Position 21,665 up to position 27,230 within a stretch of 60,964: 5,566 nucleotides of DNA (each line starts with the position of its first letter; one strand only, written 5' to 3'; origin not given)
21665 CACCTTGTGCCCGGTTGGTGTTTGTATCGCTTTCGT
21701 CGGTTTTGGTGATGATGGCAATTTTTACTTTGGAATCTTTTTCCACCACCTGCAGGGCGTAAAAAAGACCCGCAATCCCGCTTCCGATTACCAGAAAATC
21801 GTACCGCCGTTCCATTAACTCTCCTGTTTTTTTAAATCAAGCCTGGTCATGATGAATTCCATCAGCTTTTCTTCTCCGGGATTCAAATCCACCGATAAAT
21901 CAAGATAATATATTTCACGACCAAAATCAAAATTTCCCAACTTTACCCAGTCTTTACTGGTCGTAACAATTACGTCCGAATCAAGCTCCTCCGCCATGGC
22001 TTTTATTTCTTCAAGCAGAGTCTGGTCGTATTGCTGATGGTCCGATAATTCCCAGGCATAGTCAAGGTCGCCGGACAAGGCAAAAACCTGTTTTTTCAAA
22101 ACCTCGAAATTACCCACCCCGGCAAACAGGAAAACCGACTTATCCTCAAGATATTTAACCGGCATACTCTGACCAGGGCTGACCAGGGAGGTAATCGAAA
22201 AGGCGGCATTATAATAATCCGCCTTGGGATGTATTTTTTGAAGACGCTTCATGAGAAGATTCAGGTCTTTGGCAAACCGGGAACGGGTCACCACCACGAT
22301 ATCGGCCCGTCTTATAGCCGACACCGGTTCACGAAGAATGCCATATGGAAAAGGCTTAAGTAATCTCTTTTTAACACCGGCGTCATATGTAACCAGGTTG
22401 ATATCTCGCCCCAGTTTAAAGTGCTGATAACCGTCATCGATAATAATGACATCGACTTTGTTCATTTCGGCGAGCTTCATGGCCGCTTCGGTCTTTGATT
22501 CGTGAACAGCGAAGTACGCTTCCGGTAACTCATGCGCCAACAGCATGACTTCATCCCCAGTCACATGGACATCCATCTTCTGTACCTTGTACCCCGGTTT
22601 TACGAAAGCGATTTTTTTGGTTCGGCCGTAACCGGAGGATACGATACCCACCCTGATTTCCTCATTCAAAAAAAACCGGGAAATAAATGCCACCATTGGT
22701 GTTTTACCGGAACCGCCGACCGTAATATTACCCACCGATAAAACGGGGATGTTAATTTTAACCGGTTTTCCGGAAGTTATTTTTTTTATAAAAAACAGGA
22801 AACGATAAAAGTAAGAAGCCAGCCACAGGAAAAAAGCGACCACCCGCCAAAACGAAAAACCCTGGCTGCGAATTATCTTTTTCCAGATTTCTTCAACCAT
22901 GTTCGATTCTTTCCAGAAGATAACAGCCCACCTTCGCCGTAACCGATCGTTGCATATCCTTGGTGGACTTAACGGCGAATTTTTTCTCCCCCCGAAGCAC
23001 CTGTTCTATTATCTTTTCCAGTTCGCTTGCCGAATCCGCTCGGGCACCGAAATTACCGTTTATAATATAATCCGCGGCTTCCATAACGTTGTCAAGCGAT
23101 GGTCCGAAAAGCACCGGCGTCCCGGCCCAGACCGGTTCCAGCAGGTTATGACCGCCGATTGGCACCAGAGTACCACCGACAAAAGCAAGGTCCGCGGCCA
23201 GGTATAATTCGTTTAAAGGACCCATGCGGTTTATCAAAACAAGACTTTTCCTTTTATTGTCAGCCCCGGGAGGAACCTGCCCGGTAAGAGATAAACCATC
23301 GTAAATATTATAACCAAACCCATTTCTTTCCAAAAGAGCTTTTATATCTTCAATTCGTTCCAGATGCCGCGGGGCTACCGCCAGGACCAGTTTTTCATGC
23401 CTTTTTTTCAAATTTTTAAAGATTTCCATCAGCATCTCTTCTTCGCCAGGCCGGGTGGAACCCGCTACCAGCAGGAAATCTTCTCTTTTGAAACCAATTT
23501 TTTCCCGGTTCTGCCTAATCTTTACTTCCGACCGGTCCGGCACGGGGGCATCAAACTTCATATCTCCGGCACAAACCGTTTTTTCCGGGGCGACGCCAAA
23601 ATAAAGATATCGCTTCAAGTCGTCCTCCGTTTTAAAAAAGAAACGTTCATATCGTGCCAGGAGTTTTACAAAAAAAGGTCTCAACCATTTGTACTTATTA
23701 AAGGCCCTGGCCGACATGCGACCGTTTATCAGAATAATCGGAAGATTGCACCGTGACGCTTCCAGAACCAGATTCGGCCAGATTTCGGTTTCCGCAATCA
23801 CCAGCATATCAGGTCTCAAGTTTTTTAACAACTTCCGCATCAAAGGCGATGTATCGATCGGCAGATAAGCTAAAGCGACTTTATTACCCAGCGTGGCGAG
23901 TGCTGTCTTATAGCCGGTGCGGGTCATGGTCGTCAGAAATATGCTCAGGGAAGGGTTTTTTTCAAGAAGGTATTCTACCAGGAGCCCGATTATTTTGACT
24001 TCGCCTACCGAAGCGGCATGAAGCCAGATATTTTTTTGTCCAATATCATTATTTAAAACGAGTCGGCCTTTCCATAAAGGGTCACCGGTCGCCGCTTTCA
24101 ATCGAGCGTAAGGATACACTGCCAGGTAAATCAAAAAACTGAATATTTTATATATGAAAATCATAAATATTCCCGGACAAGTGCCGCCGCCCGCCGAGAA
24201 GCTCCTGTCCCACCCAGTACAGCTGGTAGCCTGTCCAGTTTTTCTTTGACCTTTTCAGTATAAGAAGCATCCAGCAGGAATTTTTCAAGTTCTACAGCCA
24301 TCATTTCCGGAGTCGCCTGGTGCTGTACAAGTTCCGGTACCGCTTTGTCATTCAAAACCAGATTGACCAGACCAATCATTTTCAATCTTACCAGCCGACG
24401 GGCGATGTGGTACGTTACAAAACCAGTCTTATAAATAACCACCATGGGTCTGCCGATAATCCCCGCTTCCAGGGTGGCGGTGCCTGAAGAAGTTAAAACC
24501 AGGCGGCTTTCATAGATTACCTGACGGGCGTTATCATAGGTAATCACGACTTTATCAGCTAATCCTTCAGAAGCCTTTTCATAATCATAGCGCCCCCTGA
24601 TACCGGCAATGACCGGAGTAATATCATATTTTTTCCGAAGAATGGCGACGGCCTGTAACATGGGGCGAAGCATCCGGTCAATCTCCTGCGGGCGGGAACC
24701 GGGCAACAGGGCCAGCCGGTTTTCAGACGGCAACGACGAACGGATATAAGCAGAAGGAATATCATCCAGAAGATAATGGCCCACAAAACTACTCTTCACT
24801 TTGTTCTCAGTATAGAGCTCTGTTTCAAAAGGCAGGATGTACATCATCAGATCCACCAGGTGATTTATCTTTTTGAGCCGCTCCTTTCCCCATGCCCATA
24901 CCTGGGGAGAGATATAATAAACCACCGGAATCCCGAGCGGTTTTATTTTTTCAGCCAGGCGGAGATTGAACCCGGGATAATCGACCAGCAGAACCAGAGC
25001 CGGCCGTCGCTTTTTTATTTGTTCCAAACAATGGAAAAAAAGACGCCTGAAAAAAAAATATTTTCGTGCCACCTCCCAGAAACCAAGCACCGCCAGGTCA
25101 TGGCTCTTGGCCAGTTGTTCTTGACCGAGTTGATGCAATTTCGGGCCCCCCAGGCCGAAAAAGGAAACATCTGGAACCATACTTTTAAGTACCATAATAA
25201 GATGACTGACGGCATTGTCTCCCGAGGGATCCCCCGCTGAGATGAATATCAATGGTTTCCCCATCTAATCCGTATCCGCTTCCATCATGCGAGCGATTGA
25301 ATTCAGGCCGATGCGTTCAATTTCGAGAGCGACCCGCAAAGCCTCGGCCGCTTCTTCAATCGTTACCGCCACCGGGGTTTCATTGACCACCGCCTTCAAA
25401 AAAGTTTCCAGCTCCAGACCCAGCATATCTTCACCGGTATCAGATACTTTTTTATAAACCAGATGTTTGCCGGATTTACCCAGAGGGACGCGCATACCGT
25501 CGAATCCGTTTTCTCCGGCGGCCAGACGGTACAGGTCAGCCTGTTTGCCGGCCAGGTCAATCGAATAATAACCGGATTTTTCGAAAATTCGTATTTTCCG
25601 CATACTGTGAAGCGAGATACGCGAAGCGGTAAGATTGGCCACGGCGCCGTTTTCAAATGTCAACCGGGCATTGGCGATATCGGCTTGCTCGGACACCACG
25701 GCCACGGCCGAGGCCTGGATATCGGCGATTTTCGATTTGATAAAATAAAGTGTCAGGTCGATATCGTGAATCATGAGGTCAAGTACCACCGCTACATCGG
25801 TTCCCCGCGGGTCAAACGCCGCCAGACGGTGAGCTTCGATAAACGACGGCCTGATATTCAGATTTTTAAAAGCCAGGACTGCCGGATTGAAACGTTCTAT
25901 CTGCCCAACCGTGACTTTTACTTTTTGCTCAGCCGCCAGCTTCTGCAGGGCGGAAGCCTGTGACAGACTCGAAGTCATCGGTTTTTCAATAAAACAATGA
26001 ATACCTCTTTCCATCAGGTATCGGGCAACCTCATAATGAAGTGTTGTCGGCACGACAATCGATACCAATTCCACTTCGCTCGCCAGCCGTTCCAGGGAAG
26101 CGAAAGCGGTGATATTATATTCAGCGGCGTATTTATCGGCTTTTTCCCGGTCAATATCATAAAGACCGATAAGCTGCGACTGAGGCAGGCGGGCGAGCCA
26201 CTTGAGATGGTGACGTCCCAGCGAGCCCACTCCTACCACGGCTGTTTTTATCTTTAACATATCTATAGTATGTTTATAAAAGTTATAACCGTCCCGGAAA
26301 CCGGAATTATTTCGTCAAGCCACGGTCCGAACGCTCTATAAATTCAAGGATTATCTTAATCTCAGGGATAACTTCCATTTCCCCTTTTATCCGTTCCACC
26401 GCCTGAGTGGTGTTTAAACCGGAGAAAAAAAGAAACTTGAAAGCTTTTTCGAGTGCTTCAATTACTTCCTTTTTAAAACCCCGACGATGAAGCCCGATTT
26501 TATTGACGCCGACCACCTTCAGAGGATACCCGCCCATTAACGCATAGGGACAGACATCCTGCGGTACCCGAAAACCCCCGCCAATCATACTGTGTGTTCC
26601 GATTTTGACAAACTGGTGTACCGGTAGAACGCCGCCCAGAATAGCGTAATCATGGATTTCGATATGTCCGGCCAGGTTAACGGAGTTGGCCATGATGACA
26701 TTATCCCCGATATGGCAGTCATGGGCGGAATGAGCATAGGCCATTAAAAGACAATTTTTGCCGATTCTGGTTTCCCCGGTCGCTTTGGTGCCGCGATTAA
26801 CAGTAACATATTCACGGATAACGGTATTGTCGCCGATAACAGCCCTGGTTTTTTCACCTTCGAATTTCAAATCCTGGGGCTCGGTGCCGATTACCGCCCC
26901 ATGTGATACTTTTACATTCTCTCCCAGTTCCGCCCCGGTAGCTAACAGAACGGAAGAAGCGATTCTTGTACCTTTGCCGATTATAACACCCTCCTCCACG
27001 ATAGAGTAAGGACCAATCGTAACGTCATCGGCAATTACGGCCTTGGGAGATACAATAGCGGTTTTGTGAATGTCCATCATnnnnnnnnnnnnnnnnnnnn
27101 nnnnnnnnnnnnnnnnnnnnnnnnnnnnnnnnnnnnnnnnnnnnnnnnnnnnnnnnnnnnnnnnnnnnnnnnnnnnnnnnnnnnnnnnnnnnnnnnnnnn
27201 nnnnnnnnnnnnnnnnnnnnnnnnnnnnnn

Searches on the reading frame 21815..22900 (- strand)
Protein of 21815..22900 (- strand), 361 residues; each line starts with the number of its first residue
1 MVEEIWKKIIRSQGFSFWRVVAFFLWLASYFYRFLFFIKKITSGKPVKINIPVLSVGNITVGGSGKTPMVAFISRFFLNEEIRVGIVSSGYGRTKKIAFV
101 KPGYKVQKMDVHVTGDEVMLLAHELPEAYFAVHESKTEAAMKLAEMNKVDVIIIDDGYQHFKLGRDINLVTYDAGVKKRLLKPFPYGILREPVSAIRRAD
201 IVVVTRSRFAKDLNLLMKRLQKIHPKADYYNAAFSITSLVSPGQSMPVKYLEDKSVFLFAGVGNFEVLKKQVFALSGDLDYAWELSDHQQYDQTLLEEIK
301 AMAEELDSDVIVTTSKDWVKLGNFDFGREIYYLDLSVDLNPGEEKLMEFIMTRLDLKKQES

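Call 14: search_protein_families(library=pfam, proteins=[window:21815-22900:-], max_evalue=0.001)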
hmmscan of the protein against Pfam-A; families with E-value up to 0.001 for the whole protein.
window:21815-22900:- (361 aa): 1 family
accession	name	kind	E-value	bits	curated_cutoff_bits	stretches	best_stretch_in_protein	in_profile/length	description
PF02606.20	LpxK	-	1.3e-64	218.8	27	1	22-354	2-327/328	Tetraacyldisaccharide-1-P 4'-kinase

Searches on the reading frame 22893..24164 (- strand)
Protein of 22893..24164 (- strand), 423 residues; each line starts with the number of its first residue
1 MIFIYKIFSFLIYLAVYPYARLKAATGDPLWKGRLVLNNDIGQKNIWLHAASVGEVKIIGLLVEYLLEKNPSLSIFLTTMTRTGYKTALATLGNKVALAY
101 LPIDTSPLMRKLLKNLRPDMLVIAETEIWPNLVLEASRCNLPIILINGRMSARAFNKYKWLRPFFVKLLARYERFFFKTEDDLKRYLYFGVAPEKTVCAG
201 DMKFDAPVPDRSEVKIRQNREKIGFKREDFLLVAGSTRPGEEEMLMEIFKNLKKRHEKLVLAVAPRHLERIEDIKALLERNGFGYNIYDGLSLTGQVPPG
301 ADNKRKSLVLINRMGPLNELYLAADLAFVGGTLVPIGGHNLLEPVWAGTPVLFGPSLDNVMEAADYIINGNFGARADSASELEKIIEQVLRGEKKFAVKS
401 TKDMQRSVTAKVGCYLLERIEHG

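Call 14: search_protein_families(library=pfam, proteins=[window:22893-24164:-], max_evalue=0.001)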
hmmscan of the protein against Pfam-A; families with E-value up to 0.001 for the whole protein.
window:22893-24164:- (423 aa): 2 families
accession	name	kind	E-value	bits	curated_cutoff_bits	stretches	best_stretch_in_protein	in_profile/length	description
PF04413.22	Glycos_transf_N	-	9.8e-53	178.8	23.9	1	32-206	4-179/179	3-Deoxy-D-manno-octulosonic-acid transferase (kdotransferase)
PF00534.26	Glycos_transf_1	-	6.4e-06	26.2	26.4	0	316-395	85-161/172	Glycosyl transferases group 1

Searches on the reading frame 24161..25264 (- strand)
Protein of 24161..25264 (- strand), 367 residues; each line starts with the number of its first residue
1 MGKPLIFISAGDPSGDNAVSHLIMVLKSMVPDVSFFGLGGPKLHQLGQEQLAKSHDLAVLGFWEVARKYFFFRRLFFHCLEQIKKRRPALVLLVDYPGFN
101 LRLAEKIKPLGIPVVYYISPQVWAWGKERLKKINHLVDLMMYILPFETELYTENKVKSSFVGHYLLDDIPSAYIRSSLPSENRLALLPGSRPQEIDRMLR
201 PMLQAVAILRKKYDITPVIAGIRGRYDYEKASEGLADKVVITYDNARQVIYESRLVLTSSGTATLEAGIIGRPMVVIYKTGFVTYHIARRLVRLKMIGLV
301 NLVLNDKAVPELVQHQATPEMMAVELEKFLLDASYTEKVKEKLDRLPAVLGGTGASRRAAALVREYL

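Call 14: search_protein_families(library=pfam, proteins=[window:24161-25264:-], max_evalue=0.001)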
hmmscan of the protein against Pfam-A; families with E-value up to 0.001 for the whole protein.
window:24161-25264:- (367 aa): 1 family
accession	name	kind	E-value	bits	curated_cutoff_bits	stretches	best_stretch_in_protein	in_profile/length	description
PF02684.21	LpxB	-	1.1e-85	288.2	22.6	1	6-341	1-352/374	Lipid-A-disaccharide synthetase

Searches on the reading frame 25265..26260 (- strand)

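Call 14: search_protein_families(library=pfam, proteins=[window:25265-26260:-], max_evalue=0.001)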
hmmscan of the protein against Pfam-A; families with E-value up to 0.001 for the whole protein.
window:25265-26260:- (331 aa): 3 families
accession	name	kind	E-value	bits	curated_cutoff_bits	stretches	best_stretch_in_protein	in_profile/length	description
PF01408.29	GFO_IDH_MocA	-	6.9e-33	114.3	24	1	4-119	1-119/120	Oxidoreductase family, NAD-binding Rossmann fold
PF22725.1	GFO_IDH_MocA_C3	-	3.2e-10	40.5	27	1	156-226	43-117/124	GFO/IDH/MocA C-terminal domain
PF02894.22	GFO_IDH_MocA_C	-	3.5e-06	27.4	22.9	1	158-311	42-203/218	Oxidoreductase family, C-terminal alpha/beta domain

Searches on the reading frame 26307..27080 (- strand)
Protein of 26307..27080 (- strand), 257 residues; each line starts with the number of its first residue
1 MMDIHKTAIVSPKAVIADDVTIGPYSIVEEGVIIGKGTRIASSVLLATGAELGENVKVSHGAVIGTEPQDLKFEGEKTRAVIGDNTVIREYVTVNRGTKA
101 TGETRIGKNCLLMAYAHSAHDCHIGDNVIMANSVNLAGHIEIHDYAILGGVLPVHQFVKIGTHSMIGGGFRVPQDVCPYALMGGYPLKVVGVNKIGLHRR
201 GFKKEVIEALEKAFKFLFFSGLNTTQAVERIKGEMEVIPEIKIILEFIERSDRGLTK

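Call 14: search_protein_families(library=pfam, proteins=[window:26307-27080:-], max_evalue=0.001)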
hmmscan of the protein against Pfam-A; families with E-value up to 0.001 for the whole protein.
window:26307-27080:- (257 aa): 3 families
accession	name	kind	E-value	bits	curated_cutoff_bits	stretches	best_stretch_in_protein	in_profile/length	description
PF00132.30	Hexapep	-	3.8e-25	86.9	27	3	14-46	2-34/36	Bacterial transferase hexapeptide (six repeats)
PF13720.11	Acetyltransf_11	-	7.5e-24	84.4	24.5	1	175-255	1-81/82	Udp N-acetylglucosamine O-acyltransferase; Domain 2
PF25084.1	LbH_EIF2B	-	6.7e-10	39.4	54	1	8-66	39-95/105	EIF2B subunit epsilon LbH domain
